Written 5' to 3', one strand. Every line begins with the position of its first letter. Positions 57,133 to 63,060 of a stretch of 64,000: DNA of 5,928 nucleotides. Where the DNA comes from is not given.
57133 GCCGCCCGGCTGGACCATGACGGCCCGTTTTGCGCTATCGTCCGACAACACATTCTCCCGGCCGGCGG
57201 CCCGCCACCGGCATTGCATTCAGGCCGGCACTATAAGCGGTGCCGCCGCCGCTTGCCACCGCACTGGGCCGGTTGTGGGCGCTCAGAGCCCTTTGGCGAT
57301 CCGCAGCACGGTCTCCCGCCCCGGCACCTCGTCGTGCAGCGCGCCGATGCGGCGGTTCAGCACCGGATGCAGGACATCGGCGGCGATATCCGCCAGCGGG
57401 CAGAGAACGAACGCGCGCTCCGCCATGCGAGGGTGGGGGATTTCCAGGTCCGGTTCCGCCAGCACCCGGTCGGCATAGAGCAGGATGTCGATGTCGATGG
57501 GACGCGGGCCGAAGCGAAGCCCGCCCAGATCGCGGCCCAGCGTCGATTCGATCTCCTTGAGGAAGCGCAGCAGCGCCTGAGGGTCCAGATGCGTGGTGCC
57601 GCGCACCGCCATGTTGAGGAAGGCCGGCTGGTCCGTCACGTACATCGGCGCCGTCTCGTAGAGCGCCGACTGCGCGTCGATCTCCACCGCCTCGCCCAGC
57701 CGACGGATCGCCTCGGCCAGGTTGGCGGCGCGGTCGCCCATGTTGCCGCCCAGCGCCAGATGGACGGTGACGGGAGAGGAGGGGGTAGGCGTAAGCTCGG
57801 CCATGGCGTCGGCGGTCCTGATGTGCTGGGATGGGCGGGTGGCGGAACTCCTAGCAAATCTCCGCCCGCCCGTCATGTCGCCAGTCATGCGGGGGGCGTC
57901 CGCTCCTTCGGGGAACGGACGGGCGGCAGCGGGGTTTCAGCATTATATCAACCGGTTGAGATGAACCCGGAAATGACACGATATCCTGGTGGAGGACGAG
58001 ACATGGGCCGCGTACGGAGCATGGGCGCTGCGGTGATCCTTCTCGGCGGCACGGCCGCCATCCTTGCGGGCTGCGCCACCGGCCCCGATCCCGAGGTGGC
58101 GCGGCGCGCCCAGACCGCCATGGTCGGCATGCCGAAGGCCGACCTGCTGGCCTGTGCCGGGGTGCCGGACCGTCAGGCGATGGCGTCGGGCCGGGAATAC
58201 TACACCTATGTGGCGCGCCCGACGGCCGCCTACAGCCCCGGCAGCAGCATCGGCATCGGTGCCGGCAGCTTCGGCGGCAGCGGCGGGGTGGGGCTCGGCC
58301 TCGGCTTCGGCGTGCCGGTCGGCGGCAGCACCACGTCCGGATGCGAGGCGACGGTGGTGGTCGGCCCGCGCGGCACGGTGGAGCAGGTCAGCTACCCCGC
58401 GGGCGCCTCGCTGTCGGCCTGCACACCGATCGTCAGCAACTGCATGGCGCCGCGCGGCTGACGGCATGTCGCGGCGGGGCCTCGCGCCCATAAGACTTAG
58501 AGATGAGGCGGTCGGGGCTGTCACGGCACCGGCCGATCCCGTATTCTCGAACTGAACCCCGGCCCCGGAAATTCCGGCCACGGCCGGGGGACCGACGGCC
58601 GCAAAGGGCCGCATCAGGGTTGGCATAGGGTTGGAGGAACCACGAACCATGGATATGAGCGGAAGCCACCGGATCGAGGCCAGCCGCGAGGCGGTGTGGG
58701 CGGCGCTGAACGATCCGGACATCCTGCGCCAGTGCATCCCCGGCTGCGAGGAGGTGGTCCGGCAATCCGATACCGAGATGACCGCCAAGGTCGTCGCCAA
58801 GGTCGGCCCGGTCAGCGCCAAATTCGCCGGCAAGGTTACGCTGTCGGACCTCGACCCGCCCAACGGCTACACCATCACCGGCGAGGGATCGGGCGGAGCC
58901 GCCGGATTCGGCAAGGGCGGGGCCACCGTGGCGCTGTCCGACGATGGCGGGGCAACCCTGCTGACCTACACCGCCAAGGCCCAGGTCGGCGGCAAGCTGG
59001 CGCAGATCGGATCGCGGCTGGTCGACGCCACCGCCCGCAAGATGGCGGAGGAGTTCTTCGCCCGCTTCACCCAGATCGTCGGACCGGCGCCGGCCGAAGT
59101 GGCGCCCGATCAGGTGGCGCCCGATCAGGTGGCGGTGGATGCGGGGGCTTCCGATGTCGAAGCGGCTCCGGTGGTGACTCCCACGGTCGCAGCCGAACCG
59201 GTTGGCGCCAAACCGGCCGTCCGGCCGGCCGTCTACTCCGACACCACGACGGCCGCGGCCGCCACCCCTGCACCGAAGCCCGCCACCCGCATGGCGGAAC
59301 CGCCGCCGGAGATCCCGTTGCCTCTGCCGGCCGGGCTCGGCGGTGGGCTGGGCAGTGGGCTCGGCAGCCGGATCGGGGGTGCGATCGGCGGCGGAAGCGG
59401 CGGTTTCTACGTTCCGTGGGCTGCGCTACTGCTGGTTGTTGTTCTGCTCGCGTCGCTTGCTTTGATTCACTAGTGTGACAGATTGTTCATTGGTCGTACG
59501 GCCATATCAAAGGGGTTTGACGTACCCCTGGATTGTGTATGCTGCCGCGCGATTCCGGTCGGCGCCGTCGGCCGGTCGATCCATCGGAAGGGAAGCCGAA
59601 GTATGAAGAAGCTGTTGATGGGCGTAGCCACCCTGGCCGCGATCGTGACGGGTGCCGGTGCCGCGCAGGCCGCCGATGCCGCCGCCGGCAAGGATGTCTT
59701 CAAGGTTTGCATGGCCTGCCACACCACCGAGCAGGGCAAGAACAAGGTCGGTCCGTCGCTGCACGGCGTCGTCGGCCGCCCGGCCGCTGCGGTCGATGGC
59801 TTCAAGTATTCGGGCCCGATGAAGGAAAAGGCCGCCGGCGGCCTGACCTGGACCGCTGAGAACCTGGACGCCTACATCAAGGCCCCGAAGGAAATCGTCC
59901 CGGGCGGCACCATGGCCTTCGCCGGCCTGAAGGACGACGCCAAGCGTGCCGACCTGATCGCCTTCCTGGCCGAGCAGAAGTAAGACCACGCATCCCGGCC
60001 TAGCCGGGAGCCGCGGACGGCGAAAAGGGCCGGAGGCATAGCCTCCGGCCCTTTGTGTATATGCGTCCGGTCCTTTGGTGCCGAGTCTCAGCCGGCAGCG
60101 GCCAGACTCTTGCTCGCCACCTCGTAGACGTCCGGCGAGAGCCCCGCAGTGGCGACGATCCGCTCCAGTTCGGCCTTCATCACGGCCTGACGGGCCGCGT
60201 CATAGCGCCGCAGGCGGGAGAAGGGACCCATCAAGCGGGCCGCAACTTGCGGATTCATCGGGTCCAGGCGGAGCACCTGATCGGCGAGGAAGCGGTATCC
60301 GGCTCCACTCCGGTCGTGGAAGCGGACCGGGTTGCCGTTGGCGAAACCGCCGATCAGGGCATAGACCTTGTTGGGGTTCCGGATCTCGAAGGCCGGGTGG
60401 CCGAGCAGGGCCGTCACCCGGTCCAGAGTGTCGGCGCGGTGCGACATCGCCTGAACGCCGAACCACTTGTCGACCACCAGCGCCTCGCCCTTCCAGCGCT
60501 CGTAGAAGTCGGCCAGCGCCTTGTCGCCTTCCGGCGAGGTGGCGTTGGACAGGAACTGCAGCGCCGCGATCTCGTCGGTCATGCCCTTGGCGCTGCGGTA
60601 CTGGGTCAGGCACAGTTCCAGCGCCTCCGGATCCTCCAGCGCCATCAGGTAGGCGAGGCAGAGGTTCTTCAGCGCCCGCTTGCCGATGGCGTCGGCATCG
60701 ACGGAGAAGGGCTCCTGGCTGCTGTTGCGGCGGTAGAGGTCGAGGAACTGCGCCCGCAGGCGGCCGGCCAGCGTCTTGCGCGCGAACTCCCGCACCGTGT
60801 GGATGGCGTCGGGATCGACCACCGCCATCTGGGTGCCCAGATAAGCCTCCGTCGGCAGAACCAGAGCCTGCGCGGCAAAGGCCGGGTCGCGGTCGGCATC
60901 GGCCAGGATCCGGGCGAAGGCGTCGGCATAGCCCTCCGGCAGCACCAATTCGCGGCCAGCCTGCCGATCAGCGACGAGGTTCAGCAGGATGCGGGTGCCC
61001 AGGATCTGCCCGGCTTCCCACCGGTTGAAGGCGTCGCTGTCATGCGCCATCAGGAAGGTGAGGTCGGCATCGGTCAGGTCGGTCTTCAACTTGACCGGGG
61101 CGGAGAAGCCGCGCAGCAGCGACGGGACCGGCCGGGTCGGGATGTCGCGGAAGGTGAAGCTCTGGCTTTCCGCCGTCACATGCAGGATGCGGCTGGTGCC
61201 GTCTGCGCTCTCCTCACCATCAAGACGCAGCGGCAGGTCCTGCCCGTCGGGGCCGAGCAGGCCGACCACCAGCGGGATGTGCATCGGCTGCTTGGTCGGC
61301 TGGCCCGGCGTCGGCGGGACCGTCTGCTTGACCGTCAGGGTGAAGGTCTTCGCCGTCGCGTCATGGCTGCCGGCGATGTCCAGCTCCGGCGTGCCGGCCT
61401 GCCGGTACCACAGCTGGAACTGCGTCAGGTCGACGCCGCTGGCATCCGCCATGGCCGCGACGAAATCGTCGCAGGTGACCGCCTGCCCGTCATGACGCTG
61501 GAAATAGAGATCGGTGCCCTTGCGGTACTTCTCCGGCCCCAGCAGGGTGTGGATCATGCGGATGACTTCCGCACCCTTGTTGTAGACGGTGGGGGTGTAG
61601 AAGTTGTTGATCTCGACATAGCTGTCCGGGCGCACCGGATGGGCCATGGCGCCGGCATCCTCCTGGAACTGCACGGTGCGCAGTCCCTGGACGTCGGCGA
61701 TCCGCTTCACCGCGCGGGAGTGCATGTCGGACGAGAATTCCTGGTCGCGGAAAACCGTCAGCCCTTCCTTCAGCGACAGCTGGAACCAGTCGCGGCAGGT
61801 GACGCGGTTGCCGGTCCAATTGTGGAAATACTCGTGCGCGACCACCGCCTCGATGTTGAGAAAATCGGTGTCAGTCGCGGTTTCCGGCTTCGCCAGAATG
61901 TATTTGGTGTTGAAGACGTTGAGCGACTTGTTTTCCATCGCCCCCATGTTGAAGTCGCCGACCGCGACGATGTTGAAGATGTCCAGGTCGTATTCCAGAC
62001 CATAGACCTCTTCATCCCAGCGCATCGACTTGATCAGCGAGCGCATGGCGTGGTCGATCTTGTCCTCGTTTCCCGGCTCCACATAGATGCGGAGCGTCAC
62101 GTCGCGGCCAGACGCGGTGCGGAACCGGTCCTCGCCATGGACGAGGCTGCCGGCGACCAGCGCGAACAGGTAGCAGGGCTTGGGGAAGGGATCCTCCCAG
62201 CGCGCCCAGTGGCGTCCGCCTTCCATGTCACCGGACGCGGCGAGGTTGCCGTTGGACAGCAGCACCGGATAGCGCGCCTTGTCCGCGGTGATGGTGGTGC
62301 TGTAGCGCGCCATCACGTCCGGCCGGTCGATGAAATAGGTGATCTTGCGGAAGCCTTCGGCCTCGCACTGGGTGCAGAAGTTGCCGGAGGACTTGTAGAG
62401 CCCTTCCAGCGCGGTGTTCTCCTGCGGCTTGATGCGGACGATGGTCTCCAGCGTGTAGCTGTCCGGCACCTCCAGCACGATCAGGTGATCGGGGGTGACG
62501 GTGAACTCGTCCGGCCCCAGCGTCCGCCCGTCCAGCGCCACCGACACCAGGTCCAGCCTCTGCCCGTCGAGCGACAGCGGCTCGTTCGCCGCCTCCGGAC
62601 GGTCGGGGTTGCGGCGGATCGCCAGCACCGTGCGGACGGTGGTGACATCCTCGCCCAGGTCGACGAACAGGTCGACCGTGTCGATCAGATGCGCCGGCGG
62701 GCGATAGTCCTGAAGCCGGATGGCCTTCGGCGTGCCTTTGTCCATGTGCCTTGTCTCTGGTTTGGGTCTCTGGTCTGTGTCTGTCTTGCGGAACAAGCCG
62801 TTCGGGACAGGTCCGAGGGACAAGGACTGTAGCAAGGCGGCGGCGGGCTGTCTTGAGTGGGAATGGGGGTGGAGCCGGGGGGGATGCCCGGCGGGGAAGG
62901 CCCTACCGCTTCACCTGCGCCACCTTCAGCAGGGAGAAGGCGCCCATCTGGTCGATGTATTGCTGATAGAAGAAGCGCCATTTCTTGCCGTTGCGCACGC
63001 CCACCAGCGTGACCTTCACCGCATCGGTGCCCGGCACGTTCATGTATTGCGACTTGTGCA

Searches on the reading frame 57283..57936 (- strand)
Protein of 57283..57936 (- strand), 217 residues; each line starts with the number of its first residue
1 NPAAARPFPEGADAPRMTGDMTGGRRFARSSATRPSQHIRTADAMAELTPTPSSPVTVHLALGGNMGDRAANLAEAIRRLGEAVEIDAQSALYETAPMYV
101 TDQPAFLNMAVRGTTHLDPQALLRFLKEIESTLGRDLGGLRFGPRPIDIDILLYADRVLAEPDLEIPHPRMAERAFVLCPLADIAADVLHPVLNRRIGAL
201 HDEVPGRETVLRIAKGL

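Call 56: search_protein_families(library=pfam, proteins=[window:57283-57936:-], max_evalue=0.0001)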
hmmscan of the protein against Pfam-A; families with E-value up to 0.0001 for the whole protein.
window:57283-57936:- (217 aa): 1 family
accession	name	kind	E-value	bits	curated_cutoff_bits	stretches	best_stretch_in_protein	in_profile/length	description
PF01288.25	HPPK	-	2.9e-38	131.3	25.7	1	60-185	2-115/116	7,8-dihydro-6-hydroxymethylpterin-pyrophosphokinase (HPPK)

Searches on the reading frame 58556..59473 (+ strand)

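Call 56: search_protein_families(library=pfam, proteins=[window:58556-59473:+], max_evalue=0.0001)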
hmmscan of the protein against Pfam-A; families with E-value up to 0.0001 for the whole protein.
window:58556-59473:+ (305 aa): 3 families
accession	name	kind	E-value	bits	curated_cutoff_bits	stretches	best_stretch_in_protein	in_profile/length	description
PF06240.19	COXG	-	1.4e-37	129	22.2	1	36-173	1-137/140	Carbon monoxide dehydrogenase subunit G (CoxG)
PF10604.15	Polyketide_cyc2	-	1.7e-07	32.1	27.4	1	34-170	4-132/142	Polyketide cyclase / dehydrase and lipid transport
PF03364.25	Polyketide_cyc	-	5.5e-07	30.3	23.4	1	40-167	1-125/126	Polyketide cyclase / dehydrase and lipid transport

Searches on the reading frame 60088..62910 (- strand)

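Call 56: search_protein_families(library=pfam, proteins=[window:60088-62910:-], max_evalue=0.0001)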
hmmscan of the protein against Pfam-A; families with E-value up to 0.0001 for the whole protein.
window:60088-62910:- (940 aa): 4 families
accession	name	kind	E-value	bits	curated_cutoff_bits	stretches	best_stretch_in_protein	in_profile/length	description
PF17432.8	DUF3458_C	-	8e-132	439.9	24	1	614-937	1-320/320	Domain of unknown function (DUF3458_C) ARM repeats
PF01433.26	Peptidase_M1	-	2e-54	184.9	27.7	1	288-498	2-214/218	Peptidase family M1 domain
PF11940.14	DUF3458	-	6.9e-32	110.2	28.6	1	506-610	1-94/95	Domain of unknown function (DUF3458) Ig-like fold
PF17900.6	Peptidase_M1_N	-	3.6e-14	53.7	25.8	1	144-248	72-186/186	Peptidase M1 N-terminal domain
